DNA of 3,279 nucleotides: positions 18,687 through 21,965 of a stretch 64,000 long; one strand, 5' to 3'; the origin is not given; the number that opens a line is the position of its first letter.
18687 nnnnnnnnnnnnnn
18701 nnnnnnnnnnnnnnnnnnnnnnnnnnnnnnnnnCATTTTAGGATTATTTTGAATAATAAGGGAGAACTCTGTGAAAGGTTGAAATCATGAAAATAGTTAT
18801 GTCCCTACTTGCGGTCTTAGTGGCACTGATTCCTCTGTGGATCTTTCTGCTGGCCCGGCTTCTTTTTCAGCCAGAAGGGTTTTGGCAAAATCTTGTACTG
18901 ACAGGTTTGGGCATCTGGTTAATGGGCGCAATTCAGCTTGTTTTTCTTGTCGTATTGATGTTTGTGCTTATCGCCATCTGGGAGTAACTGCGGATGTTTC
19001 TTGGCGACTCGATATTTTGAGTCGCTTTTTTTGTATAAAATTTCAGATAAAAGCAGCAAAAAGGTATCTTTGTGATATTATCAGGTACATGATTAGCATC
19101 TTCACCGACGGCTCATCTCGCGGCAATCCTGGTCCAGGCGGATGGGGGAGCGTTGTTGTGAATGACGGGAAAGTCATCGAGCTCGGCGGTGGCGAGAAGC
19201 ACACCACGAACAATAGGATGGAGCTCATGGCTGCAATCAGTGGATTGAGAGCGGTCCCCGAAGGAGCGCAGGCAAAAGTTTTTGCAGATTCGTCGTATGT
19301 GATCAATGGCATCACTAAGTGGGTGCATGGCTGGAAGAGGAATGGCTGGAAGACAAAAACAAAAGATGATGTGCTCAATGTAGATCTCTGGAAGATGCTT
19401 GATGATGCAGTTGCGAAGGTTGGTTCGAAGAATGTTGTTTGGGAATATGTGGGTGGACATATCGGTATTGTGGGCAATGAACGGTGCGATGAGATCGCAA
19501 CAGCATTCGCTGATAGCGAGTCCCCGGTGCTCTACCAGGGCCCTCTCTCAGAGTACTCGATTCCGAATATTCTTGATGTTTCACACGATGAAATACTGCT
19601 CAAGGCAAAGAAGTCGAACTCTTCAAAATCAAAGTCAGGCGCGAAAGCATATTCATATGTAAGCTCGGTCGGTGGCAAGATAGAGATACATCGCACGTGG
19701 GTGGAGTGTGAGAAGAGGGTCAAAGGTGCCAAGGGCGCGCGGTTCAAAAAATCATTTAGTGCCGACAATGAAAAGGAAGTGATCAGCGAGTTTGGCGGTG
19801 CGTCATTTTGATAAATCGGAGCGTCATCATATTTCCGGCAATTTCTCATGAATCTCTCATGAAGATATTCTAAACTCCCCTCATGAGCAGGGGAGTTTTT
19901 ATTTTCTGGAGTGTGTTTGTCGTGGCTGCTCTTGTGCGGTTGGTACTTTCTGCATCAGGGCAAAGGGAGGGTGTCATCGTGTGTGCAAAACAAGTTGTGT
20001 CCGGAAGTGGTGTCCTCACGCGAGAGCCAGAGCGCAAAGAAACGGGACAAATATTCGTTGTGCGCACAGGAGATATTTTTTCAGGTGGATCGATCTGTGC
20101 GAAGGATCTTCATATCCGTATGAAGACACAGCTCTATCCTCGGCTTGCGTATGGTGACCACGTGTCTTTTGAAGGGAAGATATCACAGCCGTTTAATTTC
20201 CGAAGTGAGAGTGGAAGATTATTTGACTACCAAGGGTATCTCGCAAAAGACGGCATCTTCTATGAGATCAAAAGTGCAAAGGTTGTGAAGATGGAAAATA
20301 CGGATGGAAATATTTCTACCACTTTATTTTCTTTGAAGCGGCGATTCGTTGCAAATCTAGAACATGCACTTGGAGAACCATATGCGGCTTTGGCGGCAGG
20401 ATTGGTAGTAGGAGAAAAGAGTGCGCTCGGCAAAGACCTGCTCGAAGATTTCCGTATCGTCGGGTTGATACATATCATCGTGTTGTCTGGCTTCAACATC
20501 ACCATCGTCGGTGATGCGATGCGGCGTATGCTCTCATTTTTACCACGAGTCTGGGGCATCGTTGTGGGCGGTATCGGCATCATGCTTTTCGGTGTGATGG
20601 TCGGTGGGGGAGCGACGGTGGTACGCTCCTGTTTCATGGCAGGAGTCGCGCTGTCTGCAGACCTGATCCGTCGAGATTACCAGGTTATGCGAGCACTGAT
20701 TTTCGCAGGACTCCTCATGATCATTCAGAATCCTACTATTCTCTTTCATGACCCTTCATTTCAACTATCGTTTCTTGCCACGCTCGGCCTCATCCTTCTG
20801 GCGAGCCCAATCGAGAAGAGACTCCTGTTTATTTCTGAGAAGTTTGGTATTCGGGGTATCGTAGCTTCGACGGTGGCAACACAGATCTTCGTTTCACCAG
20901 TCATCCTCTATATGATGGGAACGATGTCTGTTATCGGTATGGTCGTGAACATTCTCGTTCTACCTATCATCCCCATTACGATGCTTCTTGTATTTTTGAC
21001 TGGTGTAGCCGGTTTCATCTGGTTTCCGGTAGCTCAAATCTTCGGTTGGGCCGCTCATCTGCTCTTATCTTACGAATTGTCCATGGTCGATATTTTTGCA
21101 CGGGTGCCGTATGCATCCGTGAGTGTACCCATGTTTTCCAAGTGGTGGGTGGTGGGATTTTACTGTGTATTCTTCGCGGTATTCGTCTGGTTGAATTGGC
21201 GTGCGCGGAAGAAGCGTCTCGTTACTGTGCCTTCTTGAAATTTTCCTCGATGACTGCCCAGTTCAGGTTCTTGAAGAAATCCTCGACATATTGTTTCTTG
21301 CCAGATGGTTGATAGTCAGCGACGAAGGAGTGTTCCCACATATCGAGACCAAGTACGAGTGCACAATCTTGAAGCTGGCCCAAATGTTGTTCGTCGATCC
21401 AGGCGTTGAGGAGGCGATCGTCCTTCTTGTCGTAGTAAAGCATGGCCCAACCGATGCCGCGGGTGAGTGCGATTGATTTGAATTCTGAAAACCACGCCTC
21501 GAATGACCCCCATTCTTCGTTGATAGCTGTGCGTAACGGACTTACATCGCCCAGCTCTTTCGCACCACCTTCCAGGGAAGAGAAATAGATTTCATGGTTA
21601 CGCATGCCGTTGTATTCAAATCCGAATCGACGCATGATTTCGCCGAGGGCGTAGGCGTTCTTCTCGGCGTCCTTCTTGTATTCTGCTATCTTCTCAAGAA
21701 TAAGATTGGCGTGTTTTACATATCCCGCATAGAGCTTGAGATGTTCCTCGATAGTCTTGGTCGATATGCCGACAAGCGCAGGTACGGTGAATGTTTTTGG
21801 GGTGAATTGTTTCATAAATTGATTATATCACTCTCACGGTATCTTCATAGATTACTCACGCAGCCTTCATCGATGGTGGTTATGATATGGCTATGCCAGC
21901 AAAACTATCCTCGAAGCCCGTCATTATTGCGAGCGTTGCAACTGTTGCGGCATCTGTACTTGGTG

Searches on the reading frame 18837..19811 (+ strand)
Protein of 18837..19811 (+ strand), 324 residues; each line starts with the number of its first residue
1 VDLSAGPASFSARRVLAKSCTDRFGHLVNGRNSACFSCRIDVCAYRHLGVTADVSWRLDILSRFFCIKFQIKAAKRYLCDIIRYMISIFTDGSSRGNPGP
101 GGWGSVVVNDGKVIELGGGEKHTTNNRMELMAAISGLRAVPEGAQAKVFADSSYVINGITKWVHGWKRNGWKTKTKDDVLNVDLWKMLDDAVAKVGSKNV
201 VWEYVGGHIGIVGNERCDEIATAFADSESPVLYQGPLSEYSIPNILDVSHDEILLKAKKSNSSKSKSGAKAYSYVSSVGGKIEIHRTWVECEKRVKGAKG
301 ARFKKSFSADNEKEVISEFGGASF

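Call 58: search_protein_families(library=pfam, proteins=[window:18837-19811:+])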
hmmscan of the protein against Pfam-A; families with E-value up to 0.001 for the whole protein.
window:18837-19811:+ (324 aa): 2 families
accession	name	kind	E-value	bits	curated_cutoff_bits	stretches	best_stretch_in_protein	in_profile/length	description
PF00075.30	RNase_H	-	4e-40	137.7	25.8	1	86-223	4-138/141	RNase H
PF01693.22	Cauli_VI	-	1.7e-05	25.4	21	1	278-305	7-34/44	Ribonuclease H1 N-terminal domain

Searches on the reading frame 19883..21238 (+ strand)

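Call 58: search_protein_families(library=pfam, proteins=[window:19883-21238:+])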
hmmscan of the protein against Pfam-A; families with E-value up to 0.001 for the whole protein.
window:19883-21238:+ (451 aa): 2 families
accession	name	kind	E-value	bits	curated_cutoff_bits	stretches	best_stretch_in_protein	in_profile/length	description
PF03772.21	Competence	-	4.5e-49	167.7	23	1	174-439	1-269/270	Competence protein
PF13567.11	DUF4131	-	1.4e-10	41.5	31.6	1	8-133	38-161/165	Domain of unknown function (DUF4131)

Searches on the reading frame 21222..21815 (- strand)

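Call 58: search_protein_families(library=pfam, proteins=[window:21222-21815:-])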
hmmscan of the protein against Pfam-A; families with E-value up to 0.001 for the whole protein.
window:21222-21815:- (197 aa): 2 families
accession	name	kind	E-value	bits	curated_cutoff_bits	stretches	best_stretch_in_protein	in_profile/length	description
PF02777.23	Sod_Fe_C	-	1e-21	77.4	20.9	1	93-191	4-101/102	Iron/manganese superoxide dismutases, C-terminal domain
PF00081.27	Sod_Fe_N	-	5e-06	27.3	27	1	17-81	18-81/82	Iron/manganese superoxide dismutases, alpha-hairpin domain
